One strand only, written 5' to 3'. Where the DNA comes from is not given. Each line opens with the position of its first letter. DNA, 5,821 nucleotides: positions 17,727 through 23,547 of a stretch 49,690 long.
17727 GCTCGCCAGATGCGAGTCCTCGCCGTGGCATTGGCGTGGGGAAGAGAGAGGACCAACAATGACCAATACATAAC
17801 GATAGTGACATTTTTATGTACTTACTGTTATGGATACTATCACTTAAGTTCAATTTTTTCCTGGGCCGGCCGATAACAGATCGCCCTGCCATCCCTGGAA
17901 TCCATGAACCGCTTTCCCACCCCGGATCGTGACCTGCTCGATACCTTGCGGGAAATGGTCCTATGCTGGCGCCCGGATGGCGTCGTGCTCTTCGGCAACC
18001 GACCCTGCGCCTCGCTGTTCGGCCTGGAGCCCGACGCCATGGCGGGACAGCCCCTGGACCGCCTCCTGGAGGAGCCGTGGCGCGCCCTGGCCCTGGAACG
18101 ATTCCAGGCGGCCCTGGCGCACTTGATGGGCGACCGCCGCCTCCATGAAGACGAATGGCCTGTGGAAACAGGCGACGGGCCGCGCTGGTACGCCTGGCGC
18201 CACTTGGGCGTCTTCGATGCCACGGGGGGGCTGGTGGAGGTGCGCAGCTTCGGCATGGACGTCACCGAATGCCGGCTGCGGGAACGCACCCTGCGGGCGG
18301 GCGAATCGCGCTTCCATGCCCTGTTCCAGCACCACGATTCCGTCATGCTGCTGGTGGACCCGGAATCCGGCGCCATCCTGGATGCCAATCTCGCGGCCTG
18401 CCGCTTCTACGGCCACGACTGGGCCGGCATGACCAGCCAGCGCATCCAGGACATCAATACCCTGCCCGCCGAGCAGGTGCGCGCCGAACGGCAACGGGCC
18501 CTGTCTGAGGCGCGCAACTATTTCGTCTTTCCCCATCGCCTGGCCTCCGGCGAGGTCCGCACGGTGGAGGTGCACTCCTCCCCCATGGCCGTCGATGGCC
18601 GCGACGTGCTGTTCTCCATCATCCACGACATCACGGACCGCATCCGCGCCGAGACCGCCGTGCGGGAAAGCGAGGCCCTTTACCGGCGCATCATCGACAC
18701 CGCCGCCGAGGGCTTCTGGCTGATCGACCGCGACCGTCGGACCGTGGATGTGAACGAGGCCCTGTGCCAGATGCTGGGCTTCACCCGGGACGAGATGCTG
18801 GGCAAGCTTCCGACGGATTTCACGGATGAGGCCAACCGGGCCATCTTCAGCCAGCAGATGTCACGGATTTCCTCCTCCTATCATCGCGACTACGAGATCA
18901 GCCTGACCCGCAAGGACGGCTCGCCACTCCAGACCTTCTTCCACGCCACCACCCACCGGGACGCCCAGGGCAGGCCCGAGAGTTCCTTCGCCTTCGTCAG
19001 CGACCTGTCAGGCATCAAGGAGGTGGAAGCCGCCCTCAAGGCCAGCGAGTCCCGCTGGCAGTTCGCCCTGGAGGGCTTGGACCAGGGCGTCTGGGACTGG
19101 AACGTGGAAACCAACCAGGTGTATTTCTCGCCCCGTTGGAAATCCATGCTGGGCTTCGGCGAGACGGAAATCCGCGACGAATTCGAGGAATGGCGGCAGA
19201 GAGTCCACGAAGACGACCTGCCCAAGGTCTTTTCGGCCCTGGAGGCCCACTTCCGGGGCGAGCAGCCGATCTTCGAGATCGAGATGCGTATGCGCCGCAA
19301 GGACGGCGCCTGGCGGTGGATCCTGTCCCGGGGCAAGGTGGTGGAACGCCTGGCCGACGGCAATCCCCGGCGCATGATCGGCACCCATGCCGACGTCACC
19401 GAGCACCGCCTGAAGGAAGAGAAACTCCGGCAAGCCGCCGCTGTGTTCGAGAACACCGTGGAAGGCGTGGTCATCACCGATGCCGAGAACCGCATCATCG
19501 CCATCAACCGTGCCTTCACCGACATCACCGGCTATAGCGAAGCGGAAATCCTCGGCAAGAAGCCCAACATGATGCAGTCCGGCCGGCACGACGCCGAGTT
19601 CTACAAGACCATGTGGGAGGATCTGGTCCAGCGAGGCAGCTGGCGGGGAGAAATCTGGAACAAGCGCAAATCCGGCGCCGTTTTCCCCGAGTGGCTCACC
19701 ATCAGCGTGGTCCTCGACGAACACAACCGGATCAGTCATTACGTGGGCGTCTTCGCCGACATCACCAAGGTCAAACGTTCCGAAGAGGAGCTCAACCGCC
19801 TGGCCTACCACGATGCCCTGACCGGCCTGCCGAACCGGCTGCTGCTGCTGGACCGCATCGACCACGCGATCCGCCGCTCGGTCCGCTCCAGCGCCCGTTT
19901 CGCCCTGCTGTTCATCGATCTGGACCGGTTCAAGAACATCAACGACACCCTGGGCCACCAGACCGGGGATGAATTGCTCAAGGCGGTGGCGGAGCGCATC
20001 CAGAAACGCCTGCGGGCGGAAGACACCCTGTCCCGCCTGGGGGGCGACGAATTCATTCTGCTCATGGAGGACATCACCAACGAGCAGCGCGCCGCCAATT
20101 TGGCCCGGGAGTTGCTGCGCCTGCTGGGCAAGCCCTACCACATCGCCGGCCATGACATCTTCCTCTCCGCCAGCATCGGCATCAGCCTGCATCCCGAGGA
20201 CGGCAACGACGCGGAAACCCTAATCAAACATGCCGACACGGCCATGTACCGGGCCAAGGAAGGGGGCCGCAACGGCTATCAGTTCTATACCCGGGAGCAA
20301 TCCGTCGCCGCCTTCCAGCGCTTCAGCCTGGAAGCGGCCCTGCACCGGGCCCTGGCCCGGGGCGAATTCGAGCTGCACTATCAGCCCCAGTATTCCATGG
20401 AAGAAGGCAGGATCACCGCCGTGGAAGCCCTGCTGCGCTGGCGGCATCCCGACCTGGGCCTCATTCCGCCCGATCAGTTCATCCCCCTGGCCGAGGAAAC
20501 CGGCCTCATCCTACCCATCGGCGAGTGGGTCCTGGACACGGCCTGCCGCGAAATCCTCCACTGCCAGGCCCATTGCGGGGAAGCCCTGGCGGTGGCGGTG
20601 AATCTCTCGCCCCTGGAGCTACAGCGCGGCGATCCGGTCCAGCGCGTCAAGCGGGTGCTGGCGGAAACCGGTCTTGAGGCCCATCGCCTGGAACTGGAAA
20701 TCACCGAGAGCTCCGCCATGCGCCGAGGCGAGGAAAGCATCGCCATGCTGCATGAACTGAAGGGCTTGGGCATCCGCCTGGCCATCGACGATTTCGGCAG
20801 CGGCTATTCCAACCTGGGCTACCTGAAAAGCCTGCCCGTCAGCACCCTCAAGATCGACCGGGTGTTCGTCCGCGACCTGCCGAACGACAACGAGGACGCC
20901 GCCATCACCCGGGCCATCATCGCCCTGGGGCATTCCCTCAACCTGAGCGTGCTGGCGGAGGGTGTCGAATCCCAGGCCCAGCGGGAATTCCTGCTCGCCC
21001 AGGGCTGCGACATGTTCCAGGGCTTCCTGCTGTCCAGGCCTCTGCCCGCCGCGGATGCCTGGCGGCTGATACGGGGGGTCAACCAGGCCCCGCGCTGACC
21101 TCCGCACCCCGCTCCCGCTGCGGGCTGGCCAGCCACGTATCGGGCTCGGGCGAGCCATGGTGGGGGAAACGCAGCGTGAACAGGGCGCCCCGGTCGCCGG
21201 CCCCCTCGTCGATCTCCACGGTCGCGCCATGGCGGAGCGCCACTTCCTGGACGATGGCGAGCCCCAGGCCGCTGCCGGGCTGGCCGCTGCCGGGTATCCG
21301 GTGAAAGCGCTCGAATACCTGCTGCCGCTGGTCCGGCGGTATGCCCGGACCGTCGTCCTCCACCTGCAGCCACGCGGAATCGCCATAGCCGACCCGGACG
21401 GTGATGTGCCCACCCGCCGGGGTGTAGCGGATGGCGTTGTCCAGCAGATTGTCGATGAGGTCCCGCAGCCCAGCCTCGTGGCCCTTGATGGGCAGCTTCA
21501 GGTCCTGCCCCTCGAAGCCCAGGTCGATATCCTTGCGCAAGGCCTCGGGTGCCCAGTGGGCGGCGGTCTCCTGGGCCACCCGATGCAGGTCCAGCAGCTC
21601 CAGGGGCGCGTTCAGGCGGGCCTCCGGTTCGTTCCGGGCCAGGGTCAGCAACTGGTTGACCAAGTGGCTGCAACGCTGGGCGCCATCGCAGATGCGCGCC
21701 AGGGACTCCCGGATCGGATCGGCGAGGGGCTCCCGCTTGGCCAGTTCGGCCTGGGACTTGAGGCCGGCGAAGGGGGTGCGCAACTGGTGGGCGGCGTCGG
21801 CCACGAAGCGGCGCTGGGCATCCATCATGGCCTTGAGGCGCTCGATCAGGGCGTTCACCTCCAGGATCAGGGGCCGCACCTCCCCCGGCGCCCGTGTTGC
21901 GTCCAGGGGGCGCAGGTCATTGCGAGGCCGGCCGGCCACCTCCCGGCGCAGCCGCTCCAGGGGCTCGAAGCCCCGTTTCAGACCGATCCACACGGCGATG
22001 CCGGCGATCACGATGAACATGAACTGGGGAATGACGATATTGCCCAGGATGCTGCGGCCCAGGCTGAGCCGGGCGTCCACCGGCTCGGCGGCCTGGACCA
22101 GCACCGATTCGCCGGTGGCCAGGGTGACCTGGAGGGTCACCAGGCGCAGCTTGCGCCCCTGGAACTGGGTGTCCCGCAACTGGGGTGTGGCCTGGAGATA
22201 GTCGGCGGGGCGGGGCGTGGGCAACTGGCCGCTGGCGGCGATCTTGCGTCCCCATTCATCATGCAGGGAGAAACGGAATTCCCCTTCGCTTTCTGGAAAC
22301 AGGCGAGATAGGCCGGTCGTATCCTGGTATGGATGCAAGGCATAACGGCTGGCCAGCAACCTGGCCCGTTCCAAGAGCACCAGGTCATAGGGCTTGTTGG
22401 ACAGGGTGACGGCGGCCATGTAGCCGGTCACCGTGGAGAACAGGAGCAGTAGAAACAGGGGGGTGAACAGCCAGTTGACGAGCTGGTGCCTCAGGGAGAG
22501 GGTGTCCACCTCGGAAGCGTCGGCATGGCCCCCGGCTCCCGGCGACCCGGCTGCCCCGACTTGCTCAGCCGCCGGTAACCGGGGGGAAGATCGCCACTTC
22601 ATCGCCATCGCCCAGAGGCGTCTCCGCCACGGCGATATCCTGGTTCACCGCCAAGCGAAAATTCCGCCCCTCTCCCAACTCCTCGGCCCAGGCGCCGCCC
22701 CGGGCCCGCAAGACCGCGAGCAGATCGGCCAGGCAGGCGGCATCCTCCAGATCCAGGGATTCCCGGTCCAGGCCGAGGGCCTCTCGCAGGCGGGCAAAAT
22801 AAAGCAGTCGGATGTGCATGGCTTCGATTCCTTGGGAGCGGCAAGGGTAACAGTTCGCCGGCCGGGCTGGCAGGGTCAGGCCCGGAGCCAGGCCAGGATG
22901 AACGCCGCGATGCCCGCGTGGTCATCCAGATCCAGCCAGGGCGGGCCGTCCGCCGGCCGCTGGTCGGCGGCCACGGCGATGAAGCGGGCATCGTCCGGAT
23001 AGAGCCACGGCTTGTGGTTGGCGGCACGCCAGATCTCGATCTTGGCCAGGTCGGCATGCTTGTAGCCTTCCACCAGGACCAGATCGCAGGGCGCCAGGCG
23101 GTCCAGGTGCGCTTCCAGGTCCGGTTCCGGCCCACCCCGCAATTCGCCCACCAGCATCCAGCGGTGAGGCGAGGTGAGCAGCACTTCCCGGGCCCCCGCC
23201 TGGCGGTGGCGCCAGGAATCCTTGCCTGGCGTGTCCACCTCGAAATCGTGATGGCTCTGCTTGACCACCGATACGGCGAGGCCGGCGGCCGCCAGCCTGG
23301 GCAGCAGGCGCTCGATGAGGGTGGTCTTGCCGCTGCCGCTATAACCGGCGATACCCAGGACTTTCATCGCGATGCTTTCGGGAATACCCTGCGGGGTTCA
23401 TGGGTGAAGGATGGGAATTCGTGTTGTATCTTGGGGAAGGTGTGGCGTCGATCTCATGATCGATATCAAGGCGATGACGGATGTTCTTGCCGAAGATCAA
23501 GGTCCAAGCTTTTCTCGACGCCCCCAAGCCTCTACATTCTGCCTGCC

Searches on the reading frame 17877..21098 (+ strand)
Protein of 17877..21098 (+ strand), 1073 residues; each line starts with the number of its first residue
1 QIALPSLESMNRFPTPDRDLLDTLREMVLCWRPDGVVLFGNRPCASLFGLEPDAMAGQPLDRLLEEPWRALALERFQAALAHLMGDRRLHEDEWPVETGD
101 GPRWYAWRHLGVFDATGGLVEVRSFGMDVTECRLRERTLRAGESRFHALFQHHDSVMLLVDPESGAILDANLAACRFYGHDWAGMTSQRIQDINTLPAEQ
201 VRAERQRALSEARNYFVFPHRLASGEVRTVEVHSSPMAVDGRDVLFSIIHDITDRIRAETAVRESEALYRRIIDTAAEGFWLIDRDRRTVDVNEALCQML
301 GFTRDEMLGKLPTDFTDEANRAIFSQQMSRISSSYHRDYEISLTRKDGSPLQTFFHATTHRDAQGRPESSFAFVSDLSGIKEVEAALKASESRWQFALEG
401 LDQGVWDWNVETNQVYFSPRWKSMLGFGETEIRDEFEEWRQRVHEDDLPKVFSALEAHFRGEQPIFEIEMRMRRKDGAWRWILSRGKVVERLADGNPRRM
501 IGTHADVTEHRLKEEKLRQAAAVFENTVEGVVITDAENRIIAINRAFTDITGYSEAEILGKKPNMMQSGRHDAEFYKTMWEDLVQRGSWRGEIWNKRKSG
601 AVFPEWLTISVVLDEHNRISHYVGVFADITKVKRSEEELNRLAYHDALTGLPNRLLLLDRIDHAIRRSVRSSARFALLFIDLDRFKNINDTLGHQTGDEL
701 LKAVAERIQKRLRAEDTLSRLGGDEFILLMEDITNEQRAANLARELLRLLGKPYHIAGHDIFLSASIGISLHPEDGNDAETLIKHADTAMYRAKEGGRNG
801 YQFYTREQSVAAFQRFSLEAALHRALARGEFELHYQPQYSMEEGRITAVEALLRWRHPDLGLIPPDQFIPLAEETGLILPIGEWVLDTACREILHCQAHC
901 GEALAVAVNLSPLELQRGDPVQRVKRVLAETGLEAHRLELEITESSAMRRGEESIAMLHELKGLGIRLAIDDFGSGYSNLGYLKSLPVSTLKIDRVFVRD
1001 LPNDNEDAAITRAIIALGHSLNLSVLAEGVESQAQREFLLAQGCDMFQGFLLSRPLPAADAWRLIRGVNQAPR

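Call 8: search_protein_families(library=ncbifam, proteins=[window:17877-21098:+], max_evalue=0.00001)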
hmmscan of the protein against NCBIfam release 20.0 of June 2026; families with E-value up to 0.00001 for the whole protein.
window:17877-21098:+ (1073 aa): 45 families (the best 25 are shown)
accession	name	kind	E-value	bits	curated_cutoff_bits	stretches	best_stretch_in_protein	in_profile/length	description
NF045675.1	PhdiestaseDibA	equivalog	6e-235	781.3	980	2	505-1060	65-620/623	phosphodiesterase DibA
NF053781.1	cdiGMPphdstlr2612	equivalog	2.6e-158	528.9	1600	3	373-1061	568-1261/1268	Tlr1612 family c-di-GMP phosphodiesterase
NF008467.0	PRK11359.1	equivalog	3.3e-136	455.3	857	2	634-1062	367-789/800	oxygen-sensing cyclic-di-GMP phosphodiesterase DosP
NF007474.0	PRK10060.1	equivalog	3e-128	428.9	782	1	529-1061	122-650/663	cyclic di-GMP phosphodiesterase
NF007298.0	PRK09776.1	equivalog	2.6e-111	373.3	1135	1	248-1057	282-1098/1111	diguanylate cyclase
NF052458.1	PhdiestGepA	equivalog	3e-99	333.4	1200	1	623-1060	404-836/840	phosphodiesterase GepA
NF008807.1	PRK11829.1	equivalog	1.1e-86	291.5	733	1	635-1060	234-657/670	biofilm formation regulator HmsP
TIGR00229.1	sensory_box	domain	1.7e-77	257.6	22.9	4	263-387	1-126/126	PAS domain S-box protein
NF007423.1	PRK09966.1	equivalog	1.3e-51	175.8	325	1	631-794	227-390/390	diguanylate cyclase DgcN/YfiN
NF007839.0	PRK10551.1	equivalog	3e-51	174.6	461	1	817-1063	263-508/518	cyclic di-GMP phosphodiesterase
NF045673.1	c-di-GMPRcptLapD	equivalog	7.8e-46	156.6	1020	1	633-1057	227-646/647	cyclic di-GMP receptor LapD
TIGR00254.1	GGDEF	domain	2e-45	154.5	37.4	1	639-802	1-165/168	diguanylate cyclase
NF052596.1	RR_EAL_PvrR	equivalog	2.6e-45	154.8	580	1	816-1061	141-385/398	response regulator cyclic di-GMP phosphodiesterase PvrR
NF052573.1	HisKinEspAMyxo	equivalog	4.7e-43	147.3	1400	2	387-638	125-374/755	serine histidine kinase EspA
NF038266.1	diguan_SiaD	equivalog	1e-40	139.7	290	1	635-799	86-250/252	biofilm regulation diguanylate cyclase SiaD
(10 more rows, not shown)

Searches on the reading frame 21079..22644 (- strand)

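Call 8: search_protein_families(library=ncbifam, proteins=[window:21079-22644:-], max_evalue=0.00001)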
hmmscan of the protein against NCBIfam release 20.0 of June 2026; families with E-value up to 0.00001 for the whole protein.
window:21079-22644:- (521 aa): 74 families (the best 25 are shown)
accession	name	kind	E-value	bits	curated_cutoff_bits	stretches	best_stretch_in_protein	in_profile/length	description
NF007664.1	PRK10337.1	equivalog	8.3e-57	192.8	475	1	174-480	128-430/442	quorum sensing histidine kinase QseC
TIGR01386.1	cztS_silS_copS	subfamily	2.2e-50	172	292.55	1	124-494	82-457/457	heavy metal sensor histidine kinase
NF008025.0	PRK10755.1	equivalog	1.6e-42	145.5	314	1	198-494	64-355/362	two-component system sensor histidine kinase PmrB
TIGR02966.1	phoR_proteo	equivalog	2.2e-41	142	334.2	1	267-493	104-333/333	phosphate regulon sensor histidine kinase PhoR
NF046044.1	PnpS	equivalog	1.1e-39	136.6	400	1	267-494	160-390/390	two-component system histidine kinase PnpS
NF041735.1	hist_kin_RppB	equivalog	1.4e-38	132.9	400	1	277-494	216-438/438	two-component system sensor histidine kinase RppB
NF008312.0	PRK11100.1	equivalog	1e-37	130.1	356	1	209-496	195-475/477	two-component system sensor histidine kinase CreC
NF007345.0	PRK09835.1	subfamily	4.7e-35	121.1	423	1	208-495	193-480/482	Cu(+)/Ag(+) sensor histidine kinase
NF012163.2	BaeS_SmeS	equivalog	5.2e-32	111.4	500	1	255-479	218-443/457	sensor histidine kinase efflux regulator BaeS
NF008235.0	PRK11006.1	equivalog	4e-31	108.3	390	1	266-495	193-423/431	phosphate regulon sensor histidine kinase PhoR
NF007007.0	PRK09470.1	equivalog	1.1e-29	103.7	486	1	255-479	223-444/463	envelope stress sensor histidine kinase CpxA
NF007898.0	PRK10604.1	equivalog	2.6e-29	102.7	478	1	262-496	197-424/433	two-component system sensor histidine kinase RstB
NF033092.0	HK_WalK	equivalog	3.1e-29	102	725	1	275-494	370-593/594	cell wall metabolism sensor histidine kinase WalK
NF041880.1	EPS_EpsF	equivalog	8.2e-29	100.4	900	1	266-486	263-482/492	response regulator EpsF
NF052314.1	T9SS_HK_PorY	subfamily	3.4e-28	98.8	350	1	157-477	91-404/418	PorY family sensor histidine kinase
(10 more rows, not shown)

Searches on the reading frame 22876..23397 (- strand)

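Call 8: search_protein_families(library=ncbifam, proteins=[window:22876-23397:-], max_evalue=0.00001)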
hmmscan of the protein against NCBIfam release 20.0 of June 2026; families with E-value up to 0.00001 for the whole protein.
window:22876-23397:- (173 aa): 12 families
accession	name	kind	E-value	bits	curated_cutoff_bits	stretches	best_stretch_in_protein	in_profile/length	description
NF011060.0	PRK14491.1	equivalog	3.9e-54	184.1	532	1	7-171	7-174/598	bifunctional molybdopterin-guanine dinucleotide biosynthesis adaptor protein MobB/molybdopterin molybdotransferase MoeA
TIGR00176.1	mobB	equivalog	8.9e-45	152.5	76.2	1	13-170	1-155/155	molybdopterin-guanine dinucleotide biosynthesis protein B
NF011066.0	PRK14495.1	equivalog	9.8e-43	146.8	596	1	11-169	1-158/452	putative molybdopterin-guanine dinucleotide biosynthesis protein MobB/unknown domain fusion protein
NF008021.0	PRK10751.1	equivalog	1.5e-40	139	204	1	11-172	6-170/174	molybdopterin-guanine dinucleotide biosynthesis protein MobB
NF011057.0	PRK14489.1-2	subfamily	4.7e-35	121.5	541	1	10-172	201-362/363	bifunctional molybdenum cofactor guanylyltransferase MobA/molybdopterin-guanine dinucleotide biosynthesis adaptor protein MobB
NF011056.0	PRK14489.1-1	equivalog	2.1e-30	106.1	379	1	9-168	201-351/363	bifunctional molybdenum cofactor guanylyltransferase MobA/molybdopterin-guanine dinucleotide biosynthesis adaptor protein MobB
NF011059.0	PRK14490.1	equivalog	2.9e-20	72.7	354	1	15-122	15-117/374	bifunctional molybdenum cofactor guanylyltransferase MobA/molybdopterin-guanine dinucleotide biosynthesis adaptor protein MobB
NF011062.0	PRK14494.1-1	equivalog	4.8e-15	55.7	323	1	11-122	1-102/231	putative molybdopterin-guanine dinucleotide biosynthesis protein MobB/FeS domain-containing protein protein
NF011063.0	PRK14494.1-2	equivalog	2.1e-13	50.5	258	1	11-121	1-107/227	putative molybdopterin-guanine dinucleotide biosynthesis protein MobB/FeS domain-containing protein protein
NF011061.0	PRK14493.1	equivalog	1e-11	44.9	215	1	11-128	1-112/274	molybdopterin synthase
NF011065.0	PRK14494.1-4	equivalog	7.1e-11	41.9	287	1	10-167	9-156/244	putative molybdopterin-guanine dinucleotide biosynthesis protein MobB/FeS domain-containing protein protein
NF011064.0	PRK14494.1-3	equivalog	3e-07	30.1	418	1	11-116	1-97/244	putative molybdopterin-guanine dinucleotide biosynthesis protein MobB/FeS domain-containing protein protein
